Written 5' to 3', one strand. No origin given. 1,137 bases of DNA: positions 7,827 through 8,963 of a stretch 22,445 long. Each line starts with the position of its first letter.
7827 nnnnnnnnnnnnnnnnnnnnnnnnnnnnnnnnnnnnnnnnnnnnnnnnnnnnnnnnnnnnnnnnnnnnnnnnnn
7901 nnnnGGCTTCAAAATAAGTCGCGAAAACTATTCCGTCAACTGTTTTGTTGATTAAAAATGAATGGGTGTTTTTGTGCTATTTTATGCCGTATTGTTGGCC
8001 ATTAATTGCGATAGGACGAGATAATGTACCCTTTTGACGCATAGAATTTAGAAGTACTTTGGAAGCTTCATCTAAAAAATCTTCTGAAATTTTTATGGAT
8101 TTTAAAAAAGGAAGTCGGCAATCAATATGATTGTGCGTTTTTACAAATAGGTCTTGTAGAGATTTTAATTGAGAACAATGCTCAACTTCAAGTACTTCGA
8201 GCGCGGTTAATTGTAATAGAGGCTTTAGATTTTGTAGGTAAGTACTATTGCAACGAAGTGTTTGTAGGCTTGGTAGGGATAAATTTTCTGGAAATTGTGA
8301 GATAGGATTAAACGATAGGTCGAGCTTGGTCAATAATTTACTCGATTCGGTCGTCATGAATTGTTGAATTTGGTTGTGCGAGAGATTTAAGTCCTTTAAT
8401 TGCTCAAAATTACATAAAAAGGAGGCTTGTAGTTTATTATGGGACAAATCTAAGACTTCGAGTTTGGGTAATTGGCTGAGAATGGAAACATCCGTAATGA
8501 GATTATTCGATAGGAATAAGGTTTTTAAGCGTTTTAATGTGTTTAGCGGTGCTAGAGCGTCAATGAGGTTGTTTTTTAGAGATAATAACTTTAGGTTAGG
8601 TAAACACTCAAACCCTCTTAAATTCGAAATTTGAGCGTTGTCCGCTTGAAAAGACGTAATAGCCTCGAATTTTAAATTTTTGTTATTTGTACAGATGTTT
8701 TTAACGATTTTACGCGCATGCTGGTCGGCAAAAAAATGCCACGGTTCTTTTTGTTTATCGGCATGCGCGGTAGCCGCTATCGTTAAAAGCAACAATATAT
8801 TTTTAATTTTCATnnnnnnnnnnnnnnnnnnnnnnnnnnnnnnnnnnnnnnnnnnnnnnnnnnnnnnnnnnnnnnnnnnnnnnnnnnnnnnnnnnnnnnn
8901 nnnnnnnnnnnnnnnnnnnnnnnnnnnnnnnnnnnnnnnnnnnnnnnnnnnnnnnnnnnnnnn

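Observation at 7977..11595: Tightly coupled accessory operon: secreted protein, mini-AsmA-like anchor, Inc/translocator-like membrane protein, SycD-like TPR protein, secreted LRR protein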

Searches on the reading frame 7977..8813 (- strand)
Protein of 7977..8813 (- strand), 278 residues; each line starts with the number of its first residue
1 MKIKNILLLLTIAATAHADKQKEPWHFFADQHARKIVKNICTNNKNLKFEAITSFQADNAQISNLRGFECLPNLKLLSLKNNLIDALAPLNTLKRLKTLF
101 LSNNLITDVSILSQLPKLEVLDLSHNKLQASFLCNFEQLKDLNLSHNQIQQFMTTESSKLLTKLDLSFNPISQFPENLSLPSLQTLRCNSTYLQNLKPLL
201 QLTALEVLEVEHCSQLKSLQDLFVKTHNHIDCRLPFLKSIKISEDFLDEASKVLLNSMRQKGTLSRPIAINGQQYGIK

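Call 3: search_protein_families(library=pfam, proteins=[window:7977-8813:-], max_evalue=1)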
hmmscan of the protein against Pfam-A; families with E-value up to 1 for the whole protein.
window:7977-8813:- (278 aa): 9 families
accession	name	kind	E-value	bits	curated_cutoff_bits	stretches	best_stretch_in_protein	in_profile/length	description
PF12799.13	LRR_4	-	4.5e-23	81.2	27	6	94-128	1-36/44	Leucine Rich repeats (2 copies)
PF13855.12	LRR_8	-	1.9e-13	50.4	27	3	72-128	1-61/61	Leucine rich repeat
PF23211.1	LRR_LRWD1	-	4.1e-09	36.9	28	2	71-128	41-98/190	Leucine-rich repeat and WD repeat-containing protein 1, LRR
PF23952.1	LRR_EndoS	-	7.3e-07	29.9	27.9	2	53-167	26-114/116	Endo-beta-N-acetylglucosaminidase EndoS LRR domain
PF00560.39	LRR_1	-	4.2e-06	26.3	20.6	2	117-139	1-23/23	Leucine Rich Repeat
PF13516.12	LRR_6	-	2.1e-05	24.7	23.4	1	115-129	2-16/24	Leucine Rich repeat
PF14580.12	LRR_9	-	0.00025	21.1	30.5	2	82-144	52-120/175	Leucine-rich repeat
PF25317.1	SAM_SMF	-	0.0087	16.8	27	1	127-160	27-60/65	SMF/DprA SAM domain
PF25013.1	LRR_Zer-1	-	0.065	13.8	27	1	161-261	10-112/137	Zer-1-like, Leucine-rich repeats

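Call 22: search_protein_families(library=ncbifam, proteins=[window:7977-8813:-], max_evalue=1)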
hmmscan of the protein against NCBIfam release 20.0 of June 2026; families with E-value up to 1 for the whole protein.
window:7977-8813:- (278 aa): 8 families
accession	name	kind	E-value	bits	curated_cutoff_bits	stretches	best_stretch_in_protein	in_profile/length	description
NF033189.1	internalin_A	exception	8.2e-13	47.5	1600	1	49-213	227-392/799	class 1 internalin InlA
NF033190.2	inl_like_NEAT_1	exception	4.7e-12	45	1275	1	57-210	248-423/754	NEAT domain-containing leucine-rich repeat protein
NF033188.1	internalin_H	exception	1.2e-10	40.7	1050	2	56-129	170-243/548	InlH/InlC2 family class 1 internalin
NF047464.1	FibnectbindLIC11051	equivalog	6.9e-10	38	1000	1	43-178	527-669/685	LIC_11051 family fibronectin-binding protein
NF041381.1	XopAC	subfamily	9.7e-06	24.5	450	2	136-230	112-210/451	XopAC/AvrAC family type III secretion system effector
NF033186.1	internalin_K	exception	3.9e-05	22.3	1100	1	41-190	63-218/604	class 1 internalin InlK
NF038076.1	fam_STM4015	hypoth_equivalog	0.002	17.2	275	2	57-129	164-246/290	STM4015 family protein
NF033187.0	internalin_J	exception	0.086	11.1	1700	1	96-234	223-357/846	class 1 internalin InlJ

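Call 80: search_protein_families(library=padloc, proteins=[window:7977-8813:-], max_evalue=0.01)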
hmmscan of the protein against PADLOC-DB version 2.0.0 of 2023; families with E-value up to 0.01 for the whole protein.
window:7977-8813:- (278 aa): 0 families
